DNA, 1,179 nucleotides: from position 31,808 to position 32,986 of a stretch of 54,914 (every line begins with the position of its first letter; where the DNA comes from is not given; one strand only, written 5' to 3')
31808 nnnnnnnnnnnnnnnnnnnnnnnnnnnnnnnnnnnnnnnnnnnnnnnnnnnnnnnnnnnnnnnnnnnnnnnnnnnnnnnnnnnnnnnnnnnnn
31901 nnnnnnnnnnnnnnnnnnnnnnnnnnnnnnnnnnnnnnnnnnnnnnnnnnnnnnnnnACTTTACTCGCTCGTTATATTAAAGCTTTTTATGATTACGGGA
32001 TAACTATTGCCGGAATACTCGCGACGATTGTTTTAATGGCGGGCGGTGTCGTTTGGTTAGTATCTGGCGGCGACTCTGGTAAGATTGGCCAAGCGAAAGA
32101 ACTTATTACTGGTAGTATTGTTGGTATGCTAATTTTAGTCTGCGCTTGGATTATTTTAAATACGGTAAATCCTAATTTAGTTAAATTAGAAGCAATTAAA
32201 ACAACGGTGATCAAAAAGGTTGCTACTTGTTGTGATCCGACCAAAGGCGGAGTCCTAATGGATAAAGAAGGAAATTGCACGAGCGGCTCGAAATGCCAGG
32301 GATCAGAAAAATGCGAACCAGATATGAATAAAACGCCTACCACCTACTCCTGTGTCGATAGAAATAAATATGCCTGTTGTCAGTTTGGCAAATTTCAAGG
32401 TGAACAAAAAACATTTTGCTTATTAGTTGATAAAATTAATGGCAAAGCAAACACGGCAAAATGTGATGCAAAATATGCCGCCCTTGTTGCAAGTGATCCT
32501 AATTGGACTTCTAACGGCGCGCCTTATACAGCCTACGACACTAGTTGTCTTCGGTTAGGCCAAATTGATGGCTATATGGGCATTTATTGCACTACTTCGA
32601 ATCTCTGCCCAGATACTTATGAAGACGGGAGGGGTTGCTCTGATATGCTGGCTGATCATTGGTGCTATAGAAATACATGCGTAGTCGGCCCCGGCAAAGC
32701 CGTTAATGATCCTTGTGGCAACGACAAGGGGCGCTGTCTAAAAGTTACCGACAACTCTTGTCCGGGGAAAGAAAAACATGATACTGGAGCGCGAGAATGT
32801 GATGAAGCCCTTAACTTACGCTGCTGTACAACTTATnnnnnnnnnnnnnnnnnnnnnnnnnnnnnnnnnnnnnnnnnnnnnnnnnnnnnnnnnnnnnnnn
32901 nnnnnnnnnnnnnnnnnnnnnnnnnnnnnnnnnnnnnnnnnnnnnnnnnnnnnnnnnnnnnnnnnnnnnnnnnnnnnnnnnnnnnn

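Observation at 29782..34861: Central-metabolism por operon interrupted by two T4SS-pilin-like membrane proteins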

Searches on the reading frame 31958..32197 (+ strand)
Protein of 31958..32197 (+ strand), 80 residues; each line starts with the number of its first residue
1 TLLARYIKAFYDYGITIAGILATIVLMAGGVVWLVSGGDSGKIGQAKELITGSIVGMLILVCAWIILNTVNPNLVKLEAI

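Call 53: search_solved_structures(query=A5, max_evalue=10, show_alignments=3)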
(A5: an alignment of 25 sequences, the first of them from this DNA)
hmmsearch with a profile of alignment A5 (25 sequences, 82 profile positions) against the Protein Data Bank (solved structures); distinct sequences matched with E-value up to 10: 0.

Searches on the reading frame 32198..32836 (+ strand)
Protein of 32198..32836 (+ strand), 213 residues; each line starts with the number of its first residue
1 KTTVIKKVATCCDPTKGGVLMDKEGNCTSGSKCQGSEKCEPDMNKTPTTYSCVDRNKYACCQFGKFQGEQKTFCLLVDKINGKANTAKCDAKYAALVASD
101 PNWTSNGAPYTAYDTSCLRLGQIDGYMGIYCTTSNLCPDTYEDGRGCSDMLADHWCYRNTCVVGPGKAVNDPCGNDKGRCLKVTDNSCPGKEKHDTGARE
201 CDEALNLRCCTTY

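Call 76: search_protein_representatives(protein=window:32198-32836:+)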
Query: 213 residues. Proteins with E-value up to 0.001 (for the whole library): 5; up to 1e-10: 1; up to 1e-30: 1. The best 5 are listed.
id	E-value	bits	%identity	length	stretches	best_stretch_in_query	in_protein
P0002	3.5e-92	324.6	76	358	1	2-213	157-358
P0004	1.0e-09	54.8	39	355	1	2-210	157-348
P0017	2.9e-07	46.7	34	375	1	1-212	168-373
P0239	8.7e-05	38.7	45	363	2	2-77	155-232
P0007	1.4e-04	38.0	50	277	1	2-64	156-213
